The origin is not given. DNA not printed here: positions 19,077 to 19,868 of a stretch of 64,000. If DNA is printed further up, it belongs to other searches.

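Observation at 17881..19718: Split three-gene DsbD: ccdA (beta) - tlpA-like thioredoxin (gamma) - DsbD-alpha-like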

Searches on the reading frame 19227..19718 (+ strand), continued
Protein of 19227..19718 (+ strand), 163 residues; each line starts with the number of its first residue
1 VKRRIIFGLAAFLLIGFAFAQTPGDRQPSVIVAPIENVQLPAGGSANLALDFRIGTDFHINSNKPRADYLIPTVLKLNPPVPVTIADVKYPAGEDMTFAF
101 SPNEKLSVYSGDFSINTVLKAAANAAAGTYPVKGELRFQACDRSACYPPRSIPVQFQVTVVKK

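Call 61: search_protein_families(library=pfam, proteins=[L168:2-1405:+, L165:2866-3840:-, L165:959-1690:+, L165:1737-2360:+], max_evalue=0.001)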
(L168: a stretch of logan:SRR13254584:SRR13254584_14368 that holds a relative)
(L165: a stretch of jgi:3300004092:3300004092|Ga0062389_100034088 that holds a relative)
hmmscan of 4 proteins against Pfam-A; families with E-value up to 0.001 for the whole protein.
L168:2-1405:+ (467 aa): 3 families
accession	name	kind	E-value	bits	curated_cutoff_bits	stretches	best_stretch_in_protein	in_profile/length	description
PF01131.25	Topoisom_bac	-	5.4e-62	210.5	35.1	1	2-209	213-410/411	DNA topoisomerase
PF01396.24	Zn_ribbon_Top1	-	2.4e-55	184.5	32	4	239-275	2-38/39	Topoisomerase DNA binding C4 zinc finger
PF13368.11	Toprim_C_rpt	-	1.3e-05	25.4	22.3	0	299-315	5-21/57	Topoisomerase C-terminal repeat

L165:2866-3840:- (324 aa): 1 family
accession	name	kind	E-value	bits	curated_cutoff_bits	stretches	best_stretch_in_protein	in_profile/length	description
PF02743.24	dCache_1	-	1.8e-05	24.9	45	1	1-142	64-209/240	Cache domain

L165:959-1690:+ (243 aa): 1 family
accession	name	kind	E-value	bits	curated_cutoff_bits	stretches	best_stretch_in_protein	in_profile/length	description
PF02683.22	DsbD_TM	-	7.3e-15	55.3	27.1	1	9-221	6-214/219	Cytochrome C biogenesis protein transmembrane domain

L165:1737-2360:+ (207 aa): 6 families
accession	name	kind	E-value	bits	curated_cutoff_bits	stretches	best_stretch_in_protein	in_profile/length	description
PF00578.27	AhpC-TSA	-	7e-27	94.3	26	1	48-163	3-123/124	AhpC/TSA family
PF08534.16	Redoxin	-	1.9e-24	86.6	26.6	1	47-181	3-147/148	Redoxin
PF00085.26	Thioredoxin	-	1.8e-12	47.6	23.5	1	71-129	19-71/103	Thioredoxin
PF13905.12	Thioredoxin_8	-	5.3e-12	46.4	27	1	70-161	1-94/94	Thioredoxin-like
PF00255.25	GSHPx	-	7.8e-08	32.3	27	1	53-111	4-61/108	Glutathione peroxidase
PF13098.12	Thioredoxin_2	-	2.7e-05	24.9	27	1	69-176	4-102/104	Thioredoxin-like domain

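Call 62: find_encoding_contigs(protein=P0186, flank=4000, max_places=2)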
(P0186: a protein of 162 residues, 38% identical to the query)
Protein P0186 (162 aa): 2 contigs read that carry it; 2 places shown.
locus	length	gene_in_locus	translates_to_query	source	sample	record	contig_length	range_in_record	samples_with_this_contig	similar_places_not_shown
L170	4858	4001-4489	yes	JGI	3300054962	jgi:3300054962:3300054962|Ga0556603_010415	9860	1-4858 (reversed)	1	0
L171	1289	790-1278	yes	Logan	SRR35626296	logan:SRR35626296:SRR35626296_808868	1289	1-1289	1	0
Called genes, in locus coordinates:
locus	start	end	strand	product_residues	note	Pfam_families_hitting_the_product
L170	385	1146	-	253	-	PF00702:Hydrolase, PF12710:HAD, PF13419:HAD_2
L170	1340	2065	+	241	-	PF02683:DsbD_TM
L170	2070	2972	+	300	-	PF01790:LGT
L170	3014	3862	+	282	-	PF00578:AhpC-TSA, PF08534:Redoxin, PF00255:GSHPx (weak), PF00085:Thioredoxin, PF13098:Thioredoxin_2 (weak), PF13905:Thioredoxin_8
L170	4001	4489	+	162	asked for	PF11412:DsbD_N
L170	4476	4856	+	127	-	?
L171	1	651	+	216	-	?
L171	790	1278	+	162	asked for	PF11412:DsbD_N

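Call 63: find_encoding_contigs(protein=P0248, flank=4000, max_places=2)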
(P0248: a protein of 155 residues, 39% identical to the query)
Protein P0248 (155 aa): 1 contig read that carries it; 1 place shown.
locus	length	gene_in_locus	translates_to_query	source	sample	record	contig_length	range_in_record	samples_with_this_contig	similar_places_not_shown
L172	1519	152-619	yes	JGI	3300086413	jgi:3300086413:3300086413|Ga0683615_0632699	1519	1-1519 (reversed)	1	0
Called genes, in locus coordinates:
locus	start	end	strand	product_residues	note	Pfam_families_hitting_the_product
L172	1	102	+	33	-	?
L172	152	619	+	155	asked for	PF11412:DsbD_N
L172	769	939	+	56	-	-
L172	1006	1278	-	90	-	-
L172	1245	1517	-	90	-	?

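Call 64: find_encoding_contigs(protein=P0200, flank=4000, max_places=2)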
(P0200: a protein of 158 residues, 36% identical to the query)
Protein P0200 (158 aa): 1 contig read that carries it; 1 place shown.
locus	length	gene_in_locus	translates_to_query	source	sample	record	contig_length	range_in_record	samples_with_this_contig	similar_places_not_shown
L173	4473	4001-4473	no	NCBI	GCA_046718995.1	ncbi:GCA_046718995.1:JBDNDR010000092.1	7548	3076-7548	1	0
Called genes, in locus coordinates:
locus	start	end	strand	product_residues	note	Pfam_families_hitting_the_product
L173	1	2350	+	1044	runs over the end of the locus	PF00873:ACR_tran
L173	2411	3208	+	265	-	PF02405:MlaE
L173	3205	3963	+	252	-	PF00005:ABC_tran, PF02463:SMC_N (faint), PF13304:AAA_21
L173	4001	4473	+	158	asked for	PF11412:DsbD_N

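Call 73: search_protein_families(library=ncbifam, proteins=[P0131, P0162, P0211, P0218, P0254], max_evalue=0.00001)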
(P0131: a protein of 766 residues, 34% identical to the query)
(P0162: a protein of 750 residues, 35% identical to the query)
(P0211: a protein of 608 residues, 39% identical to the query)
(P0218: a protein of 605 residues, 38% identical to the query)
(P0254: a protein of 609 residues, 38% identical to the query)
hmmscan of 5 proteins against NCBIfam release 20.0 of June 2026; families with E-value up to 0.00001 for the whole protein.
P0131 (766 aa): 6 families
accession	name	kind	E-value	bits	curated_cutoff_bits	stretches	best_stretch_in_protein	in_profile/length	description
NF045694.1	seleno_TsoB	exception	7.8e-145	483.2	805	1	362-765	169-571/572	rhodanese/DsbD fusion-like selenoprotein TsoB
NF001419.0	PRK00293.1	subfamily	1.2e-99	334.5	330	1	221-765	44-572/574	protein-disulfide reductase DsbD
TIGR01068.1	thioredoxin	equivalog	5.8e-15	55.3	96.8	1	668-764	11-99/101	thioredoxin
NF008229.0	PRK10996.1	equivalog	1.6e-10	40.8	125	1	664-760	45-133/141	thioredoxin TrxC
TIGR01126.1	pdi_dom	equivalog_domain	3.7e-08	33.6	107.2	1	668-762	11-101/105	protein disulfide-isomerase domain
NF043050.1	DisulfRedDsbH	equivalog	5.1e-07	29.9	190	0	652-752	41-147/166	disulfide reductase DsbH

P0162 (750 aa): 2 families
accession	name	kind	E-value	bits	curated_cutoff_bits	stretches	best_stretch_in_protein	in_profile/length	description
NF001419.0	PRK00293.1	subfamily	1.5e-44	152.6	330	2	248-631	59-380/574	protein-disulfide reductase DsbD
NF045694.1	seleno_TsoB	exception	5.4e-30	104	805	2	416-633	176-391/572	rhodanese/DsbD fusion-like selenoprotein TsoB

P0211 (608 aa): 6 families
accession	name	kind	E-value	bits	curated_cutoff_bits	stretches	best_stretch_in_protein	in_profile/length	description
NF045694.1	seleno_TsoB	exception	6.6e-136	453.7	805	1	200-607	164-571/572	rhodanese/DsbD fusion-like selenoprotein TsoB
NF001419.0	PRK00293.1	subfamily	3.8e-95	319.6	330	1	85-607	72-572/574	protein-disulfide reductase DsbD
TIGR01068.1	thioredoxin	equivalog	7.1e-10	39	96.8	1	508-606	11-99/101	thioredoxin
NF008229.0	PRK10996.1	equivalog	4.1e-08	33.1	125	1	503-599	44-130/141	thioredoxin TrxC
NF043050.1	DisulfRedDsbH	equivalog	4.5e-07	30.1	190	1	493-592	42-148/166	disulfide reductase DsbH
TIGR01126.1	pdi_dom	equivalog_domain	2.4e-06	27.7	107.2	1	508-602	11-99/105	protein disulfide-isomerase domain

P0218 (605 aa): 4 families
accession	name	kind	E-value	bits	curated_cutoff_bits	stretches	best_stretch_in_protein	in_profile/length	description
NF045694.1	seleno_TsoB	exception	1.6e-119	399.6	805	1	195-602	159-571/572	rhodanese/DsbD fusion-like selenoprotein TsoB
NF001419.0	PRK00293.1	subfamily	1.3e-96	324.5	330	1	76-602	59-572/574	protein-disulfide reductase DsbD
TIGR01068.1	thioredoxin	equivalog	4.9e-08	33.1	96.8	1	502-596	10-94/101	thioredoxin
NF043050.1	DisulfRedDsbH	equivalog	9.3e-06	25.8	190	0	487-599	41-159/166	disulfide reductase DsbH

P0254 (609 aa): 4 families
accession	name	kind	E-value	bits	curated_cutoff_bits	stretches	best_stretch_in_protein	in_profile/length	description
NF045694.1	seleno_TsoB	exception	1.2e-105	353.8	805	1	207-608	178-571/572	rhodanese/DsbD fusion-like selenoprotein TsoB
NF001419.0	PRK00293.1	subfamily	1.1e-91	308.2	330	1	81-608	71-572/574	protein-disulfide reductase DsbD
TIGR01068.1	thioredoxin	equivalog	1e-07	32.1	96.8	1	502-585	2-80/101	thioredoxin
TIGR01126.1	pdi_dom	equivalog_domain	8.8e-06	26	107.2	0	503-585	3-83/105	protein disulfide-isomerase domain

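Call 77: list_cluster_members(proteins=[P0121, P0122, P0124, P0186, P0233, P0243, P0200, P0131, P0211, P0218])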
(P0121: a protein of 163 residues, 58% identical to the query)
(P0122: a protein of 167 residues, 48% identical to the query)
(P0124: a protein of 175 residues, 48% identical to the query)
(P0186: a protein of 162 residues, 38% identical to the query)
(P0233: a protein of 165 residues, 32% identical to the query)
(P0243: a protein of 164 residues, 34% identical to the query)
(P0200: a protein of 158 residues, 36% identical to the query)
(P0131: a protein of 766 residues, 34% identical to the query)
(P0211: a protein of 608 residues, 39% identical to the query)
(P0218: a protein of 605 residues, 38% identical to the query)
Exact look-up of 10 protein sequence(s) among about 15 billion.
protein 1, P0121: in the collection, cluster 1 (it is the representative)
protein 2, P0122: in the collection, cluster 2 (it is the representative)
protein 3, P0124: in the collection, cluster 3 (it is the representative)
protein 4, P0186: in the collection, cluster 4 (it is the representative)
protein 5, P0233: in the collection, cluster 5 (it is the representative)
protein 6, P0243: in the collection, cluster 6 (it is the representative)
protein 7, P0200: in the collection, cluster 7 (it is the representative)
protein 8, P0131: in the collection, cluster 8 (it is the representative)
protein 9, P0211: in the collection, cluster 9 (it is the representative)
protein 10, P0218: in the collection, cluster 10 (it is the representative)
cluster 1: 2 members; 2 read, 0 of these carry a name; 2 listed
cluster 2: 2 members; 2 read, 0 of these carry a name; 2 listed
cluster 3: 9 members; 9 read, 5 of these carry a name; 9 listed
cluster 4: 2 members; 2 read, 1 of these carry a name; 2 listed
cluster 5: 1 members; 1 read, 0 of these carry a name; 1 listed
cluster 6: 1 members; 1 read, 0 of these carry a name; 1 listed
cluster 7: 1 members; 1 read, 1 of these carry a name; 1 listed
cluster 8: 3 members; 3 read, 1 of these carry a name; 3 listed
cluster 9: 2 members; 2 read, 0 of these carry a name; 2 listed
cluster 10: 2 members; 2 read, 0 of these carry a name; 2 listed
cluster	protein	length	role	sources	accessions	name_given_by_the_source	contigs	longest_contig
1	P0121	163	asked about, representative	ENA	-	-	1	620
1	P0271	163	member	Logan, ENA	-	-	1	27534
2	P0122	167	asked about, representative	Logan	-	-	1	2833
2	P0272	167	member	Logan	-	-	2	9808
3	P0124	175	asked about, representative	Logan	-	-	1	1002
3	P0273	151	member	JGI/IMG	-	hypothetical protein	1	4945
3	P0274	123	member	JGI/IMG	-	hypothetical protein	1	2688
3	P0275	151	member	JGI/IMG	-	hypothetical protein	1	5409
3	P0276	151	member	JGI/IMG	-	hypothetical protein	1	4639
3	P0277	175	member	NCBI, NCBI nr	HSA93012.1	MAG TPA: protein-disulfide reductase DsbD domain-containing protein [Terriglobales ... | protein-disulfide reductase DsbD domain-containing protein [Terriglobales bacterium]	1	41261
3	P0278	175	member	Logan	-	-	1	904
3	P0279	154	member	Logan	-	-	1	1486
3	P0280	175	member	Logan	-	-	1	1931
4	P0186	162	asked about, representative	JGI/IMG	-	thiol:disulfide interchange protein DsbD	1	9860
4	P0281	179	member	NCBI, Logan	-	-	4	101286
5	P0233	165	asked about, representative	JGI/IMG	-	-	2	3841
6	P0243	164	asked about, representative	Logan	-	-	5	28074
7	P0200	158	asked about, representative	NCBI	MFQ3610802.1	MAG: protein-disulfide reductase DsbD domain-containing protein, partial ...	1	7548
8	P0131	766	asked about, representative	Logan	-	-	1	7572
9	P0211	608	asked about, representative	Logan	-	-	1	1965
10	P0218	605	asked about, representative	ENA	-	-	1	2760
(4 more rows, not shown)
